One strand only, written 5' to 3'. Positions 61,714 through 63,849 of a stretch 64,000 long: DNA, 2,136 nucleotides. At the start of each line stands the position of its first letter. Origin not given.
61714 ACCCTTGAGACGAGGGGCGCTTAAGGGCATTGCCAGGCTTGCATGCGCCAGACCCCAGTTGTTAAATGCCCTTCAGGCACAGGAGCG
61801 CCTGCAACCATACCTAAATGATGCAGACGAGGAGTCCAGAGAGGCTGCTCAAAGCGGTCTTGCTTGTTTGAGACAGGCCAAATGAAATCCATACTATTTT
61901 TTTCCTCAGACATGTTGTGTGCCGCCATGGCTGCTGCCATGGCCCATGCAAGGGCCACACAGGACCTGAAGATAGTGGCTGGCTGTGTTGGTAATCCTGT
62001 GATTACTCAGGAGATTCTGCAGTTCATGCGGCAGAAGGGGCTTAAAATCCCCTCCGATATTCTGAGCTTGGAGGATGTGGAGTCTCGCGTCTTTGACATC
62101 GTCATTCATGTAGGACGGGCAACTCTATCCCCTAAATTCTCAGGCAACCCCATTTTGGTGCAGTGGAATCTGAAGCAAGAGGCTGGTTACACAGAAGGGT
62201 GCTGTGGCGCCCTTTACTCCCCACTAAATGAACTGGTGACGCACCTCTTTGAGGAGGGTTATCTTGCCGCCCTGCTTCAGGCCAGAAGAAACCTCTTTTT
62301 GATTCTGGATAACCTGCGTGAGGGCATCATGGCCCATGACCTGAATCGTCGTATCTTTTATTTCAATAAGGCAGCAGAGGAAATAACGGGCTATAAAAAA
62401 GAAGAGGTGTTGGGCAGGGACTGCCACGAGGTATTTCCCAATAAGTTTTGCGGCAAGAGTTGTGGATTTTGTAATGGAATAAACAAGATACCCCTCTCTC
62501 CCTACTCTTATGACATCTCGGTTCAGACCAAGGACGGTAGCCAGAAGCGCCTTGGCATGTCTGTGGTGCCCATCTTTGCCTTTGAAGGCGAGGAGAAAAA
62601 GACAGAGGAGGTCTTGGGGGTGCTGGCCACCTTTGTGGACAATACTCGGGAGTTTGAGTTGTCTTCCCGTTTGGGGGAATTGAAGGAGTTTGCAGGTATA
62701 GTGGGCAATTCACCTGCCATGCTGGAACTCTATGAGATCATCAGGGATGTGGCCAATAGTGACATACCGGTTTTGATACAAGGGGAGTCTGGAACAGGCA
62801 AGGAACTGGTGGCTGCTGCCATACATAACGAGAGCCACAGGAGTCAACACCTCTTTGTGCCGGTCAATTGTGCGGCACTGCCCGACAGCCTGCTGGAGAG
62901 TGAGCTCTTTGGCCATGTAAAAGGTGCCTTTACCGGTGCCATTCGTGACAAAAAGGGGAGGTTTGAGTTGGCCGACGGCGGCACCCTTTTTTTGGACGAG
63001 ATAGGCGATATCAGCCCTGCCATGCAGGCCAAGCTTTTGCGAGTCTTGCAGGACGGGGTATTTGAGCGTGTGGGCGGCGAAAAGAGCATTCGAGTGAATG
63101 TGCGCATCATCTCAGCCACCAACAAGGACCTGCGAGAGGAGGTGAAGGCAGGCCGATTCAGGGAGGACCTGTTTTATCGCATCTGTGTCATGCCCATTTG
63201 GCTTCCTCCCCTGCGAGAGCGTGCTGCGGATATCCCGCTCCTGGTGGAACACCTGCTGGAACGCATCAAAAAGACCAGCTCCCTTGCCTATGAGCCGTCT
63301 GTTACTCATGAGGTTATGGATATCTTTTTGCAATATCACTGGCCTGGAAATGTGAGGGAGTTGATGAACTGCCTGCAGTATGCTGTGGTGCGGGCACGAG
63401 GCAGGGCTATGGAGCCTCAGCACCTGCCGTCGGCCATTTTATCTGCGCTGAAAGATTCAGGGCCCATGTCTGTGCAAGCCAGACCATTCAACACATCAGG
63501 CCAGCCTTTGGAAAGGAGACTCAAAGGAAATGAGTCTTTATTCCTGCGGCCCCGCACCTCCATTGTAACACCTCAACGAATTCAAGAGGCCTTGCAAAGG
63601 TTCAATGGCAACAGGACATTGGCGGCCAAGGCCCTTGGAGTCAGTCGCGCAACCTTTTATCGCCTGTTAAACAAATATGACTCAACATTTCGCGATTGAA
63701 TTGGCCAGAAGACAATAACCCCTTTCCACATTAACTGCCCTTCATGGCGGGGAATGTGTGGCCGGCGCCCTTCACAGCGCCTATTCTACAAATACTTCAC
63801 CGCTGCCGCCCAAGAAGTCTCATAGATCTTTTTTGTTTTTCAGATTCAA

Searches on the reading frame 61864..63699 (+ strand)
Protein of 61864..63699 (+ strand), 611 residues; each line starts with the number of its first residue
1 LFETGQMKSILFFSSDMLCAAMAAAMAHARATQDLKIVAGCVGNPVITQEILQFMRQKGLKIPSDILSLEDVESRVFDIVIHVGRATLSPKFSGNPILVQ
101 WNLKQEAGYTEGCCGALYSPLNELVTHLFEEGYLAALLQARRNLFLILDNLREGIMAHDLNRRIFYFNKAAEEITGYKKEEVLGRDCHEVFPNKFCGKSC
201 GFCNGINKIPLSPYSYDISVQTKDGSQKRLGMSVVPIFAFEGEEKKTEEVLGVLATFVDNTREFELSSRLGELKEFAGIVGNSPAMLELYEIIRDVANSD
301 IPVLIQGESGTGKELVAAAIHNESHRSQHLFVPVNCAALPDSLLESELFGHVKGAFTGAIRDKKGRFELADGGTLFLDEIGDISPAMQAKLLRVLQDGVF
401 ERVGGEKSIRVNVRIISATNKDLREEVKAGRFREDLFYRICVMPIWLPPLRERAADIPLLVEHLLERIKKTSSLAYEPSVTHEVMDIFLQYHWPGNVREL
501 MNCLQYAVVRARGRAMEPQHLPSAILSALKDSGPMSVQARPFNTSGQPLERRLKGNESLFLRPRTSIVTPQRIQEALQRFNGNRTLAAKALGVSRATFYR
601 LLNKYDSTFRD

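Call 25: search_protein_families(library=ncbifam, proteins=[window:61864-63699:+], max_evalue=0.001)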
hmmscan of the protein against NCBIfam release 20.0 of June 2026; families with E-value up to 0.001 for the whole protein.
window:61864-63699:+ (611 aa): 35 families (the best 25 are shown)
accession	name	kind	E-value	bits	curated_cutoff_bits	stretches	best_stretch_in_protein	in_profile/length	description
TIGR01817.1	nifA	equivalog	5.8e-115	385.1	528.85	1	272-522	191-439/534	nif-specific transcriptional activator NifA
NF041552.1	TF_PrdR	equivalog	3.4e-110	369.1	795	1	140-606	132-577/577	sigma-54 dependent transcriptional regulator PrdR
NF003451.0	PRK05022.1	equivalog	1.8e-106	356.9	476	1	275-604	188-507/512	nitric oxide reductase transcriptional regulator NorR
TIGR01818.1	ntrC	equivalog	1.2e-103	347.4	558.6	1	260-602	117-460/463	nitrogen regulation protein NR(I)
NF008469.0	PRK11361.1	equivalog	4.4e-98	329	714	1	268-605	134-454/461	acetoacetate metabolism transcriptional regulator AtoC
TIGR02915.1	PEP_resp_reg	equivalog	3.4e-97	326.1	502.6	1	273-606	135-443/445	PEP-CTERM-box response regulator transcription factor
NF038308.1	RNA_repair_RtcR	equivalog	8.3e-97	325.2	650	1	262-599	165-505/530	RNA repair transcriptional activator RtcR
NF041946.1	LuxO_transreg_Vib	equivalog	1.1e-91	308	800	1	274-607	130-462/463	quorum-sensing sigma-54 dependent transcriptional regulator LuxO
TIGR02329.1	propionate_PrpR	equivalog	5.8e-90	302.4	499.2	1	5-604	162-526/526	propionate catabolism operon regulatory protein PrpR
NF050807.1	TransRegFlbDCaul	equivalog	2.4e-89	300.3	750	1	279-607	120-440/454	sigma-54-dependent transcriptional regulator FlbD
NF007689.0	PRK10365.1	equivalog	3e-88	296.5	760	1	277-529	139-390/441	sigma-54-dependent response regulator transcription factor ZraR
NF011953.0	PRK15424.1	equivalog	4.8e-85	286.2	703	1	264-604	206-533/538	propionate catabolism operon regulatory protein PrpR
TIGR02974.1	phageshock_pspF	equivalog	1.3e-84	284.3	443.55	1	279-605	1-336/336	phage shock protein operon transcriptional activator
NF008176.1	PRK10923.1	equivalog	2.6e-84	283.5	620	1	273-603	134-464/469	nitrogen regulation protein NR(I)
NF008085.0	PRK10820.1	equivalog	4e-83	279.8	576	1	141-521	79-447/520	transcriptional regulator TyrR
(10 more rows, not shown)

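Call 26: search_protein_families(library=pfam, proteins=[window:61864-63699:+], max_evalue=5)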
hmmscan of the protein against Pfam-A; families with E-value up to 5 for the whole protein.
window:61864-63699:+ (611 aa): 24 families
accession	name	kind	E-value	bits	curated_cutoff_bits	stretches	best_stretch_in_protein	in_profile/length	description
PF00158.32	Sigma54_activat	-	1.8e-73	246.2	20.2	1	279-445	1-167/168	Sigma-54 interaction domain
PF14532.12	Sigma54_activ_2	-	3e-23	83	25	1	280-450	1-138/138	Sigma-54 interaction domain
PF25601.1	AAA_lid_14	-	8.3e-22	77.3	27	1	451-530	1-79/87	AAA+ ATPase lid domain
PF00989.32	PAS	-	1.3e-10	41.7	22.6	1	145-193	4-52/113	PAS fold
PF13426.13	PAS_9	-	1.4e-10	41.8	27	1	154-261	3-102/103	PAS domain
PF02954.25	HTH_8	-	8.4e-10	38.7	22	1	572-605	9-42/42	Bacterial regulatory protein, Fis family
PF13188.13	PAS_8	-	2.4e-07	30.9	21.8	1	147-193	6-49/65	PAS domain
PF07728.20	AAA_5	-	4e-07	30.6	22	1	302-421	1-123/139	AAA domain (dynein-related subfamily)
PF08448.16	PAS_4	-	5e-05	23.9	23.1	1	148-194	1-47/110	PAS fold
PF00004.35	AAA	-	8e-05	23.5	21.2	1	303-434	1-125/131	ATPase family associated with various cellular activities (AAA)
PF07724.20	AAA_2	-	0.00058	20.4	27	1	303-428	6-132/166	AAA domain (Cdc48 subfamily)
PF13191.12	AAA_16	-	0.0019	19.2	32.6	1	291-395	14-120/167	AAA ATPase domain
PF13551.12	HTH_29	-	0.0031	18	28.1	1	587-606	18-37/64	Winged helix-turn helix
PF18024.7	HTH_50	-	0.0033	17.5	27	1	573-606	16-48/50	Helix-turn-helix domain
PF13518.12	HTH_28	-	0.0039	17.7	25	1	573-606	6-37/52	Helix-turn-helix domain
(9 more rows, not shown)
